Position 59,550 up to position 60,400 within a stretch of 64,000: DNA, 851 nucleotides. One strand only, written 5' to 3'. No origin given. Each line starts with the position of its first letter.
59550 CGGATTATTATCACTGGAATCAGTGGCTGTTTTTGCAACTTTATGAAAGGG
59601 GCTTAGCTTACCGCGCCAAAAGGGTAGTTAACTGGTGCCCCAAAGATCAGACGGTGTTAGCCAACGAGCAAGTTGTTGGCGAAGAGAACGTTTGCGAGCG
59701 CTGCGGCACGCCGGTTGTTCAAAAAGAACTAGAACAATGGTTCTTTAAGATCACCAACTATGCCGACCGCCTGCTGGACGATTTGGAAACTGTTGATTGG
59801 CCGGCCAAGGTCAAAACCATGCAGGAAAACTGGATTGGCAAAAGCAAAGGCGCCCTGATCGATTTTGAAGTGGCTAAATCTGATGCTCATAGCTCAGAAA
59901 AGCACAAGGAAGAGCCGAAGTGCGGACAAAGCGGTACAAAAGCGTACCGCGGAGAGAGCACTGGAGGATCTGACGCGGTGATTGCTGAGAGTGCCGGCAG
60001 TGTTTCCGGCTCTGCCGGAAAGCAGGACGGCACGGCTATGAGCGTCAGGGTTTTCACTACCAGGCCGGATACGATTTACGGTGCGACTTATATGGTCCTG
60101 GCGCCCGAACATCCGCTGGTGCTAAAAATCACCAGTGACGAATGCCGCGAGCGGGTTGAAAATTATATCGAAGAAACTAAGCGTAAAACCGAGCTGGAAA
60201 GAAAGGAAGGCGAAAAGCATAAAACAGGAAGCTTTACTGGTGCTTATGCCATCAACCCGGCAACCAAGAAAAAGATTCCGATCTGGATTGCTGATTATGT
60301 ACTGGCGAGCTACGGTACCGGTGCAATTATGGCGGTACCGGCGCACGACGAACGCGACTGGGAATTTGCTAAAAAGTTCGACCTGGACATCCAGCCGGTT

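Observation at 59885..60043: Inverted-repeat-bounded, hairpin-rich 159-bp element translated in frame within the leuS editing-domain entry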

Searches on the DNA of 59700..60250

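Call 22: search_rna_families(source=window, start=59700, end=60250, threshold=evalue, max_evalue=10)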
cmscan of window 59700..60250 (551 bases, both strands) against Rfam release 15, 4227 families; matches with E-value up to 10: 3.
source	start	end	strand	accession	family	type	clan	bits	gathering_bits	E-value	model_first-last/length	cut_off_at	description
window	59930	60028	+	RF02992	hya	Cis-reg;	-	14.3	56.8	9.2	1-72/72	no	hya RNA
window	60116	60135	-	RF00630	P26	Gene;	-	13.2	36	5.1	42-63/66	no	Pseudomonas sRNA P26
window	60174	60240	-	RF02174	SMAD5-AS1_2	Gene; lncRNA;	-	9.2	50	7.9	1-129/129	no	SMAD5 antisense RNA 1 conserved region 2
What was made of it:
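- On Known structured RNA families (Rfam 15): Nothing better than E = 5 in 59700-60250 (call 22).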

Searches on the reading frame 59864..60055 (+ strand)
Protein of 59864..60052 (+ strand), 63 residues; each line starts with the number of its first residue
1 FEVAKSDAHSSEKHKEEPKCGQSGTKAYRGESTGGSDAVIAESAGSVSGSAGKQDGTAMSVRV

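Call 21: find_homologous_proteins(query=window:59864-60052:+, max_evalue=10)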
Query seq(63 aa): no candidate shares three 5-residue words with the query. No homologue found.
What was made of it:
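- Tried and rejected: It also failed to return the source protein itself, so this is a weak negative (call 21).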

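Call 60: search_protein_representatives(protein=window:59873-60043:+)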
Query: 57 residues. Proteins with E-value up to 0.001 (for the whole library): 2; up to 1e-10: 0; up to 1e-30: 0. The best 2 are listed.
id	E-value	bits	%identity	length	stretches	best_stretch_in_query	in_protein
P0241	1.5e-06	43.9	60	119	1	3-55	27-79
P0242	1.7e-04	37.6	34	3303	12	11-48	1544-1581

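Call 62: find_encoding_contigs(protein=P0241, flank=10000, max_places=6)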
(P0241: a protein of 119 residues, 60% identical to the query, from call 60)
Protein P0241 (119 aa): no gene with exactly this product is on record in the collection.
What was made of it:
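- Tried and rejected: DNA of P0241: not on record (call 62).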

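Call 63: list_cluster_members(proteins=[P0241])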
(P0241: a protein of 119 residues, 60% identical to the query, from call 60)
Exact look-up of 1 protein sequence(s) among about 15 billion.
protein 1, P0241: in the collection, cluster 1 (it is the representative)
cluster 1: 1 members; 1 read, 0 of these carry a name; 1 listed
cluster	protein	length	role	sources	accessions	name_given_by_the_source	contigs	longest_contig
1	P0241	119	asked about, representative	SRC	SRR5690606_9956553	-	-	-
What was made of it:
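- P0241 comes from a protein-level assembly (call 63), so covariation is inferred from amino acids only, and back-translation is permissive.
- Tried and rejected: Its source is a protein-level assembly (call 63).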

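Call 65: find_related_loci(query=A5, collection=metagenome_contigs, flank=5000)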
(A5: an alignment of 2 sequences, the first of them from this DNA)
Query A5 (64 aa) in metagenome_contigs; peptide patterns used: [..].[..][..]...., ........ (x = any residue, [..] = any of these).
600 stretches matched a pattern, but none encodes a relative of the query by tblastn (E <= 1e-3).
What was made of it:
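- Peptide searches found only the orthologous site (calls 21, 60, 65).
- Tried and rejected: Metagenome scan with the two-sequence insert alignment: 600 pattern hits, none confirmed (call 65).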
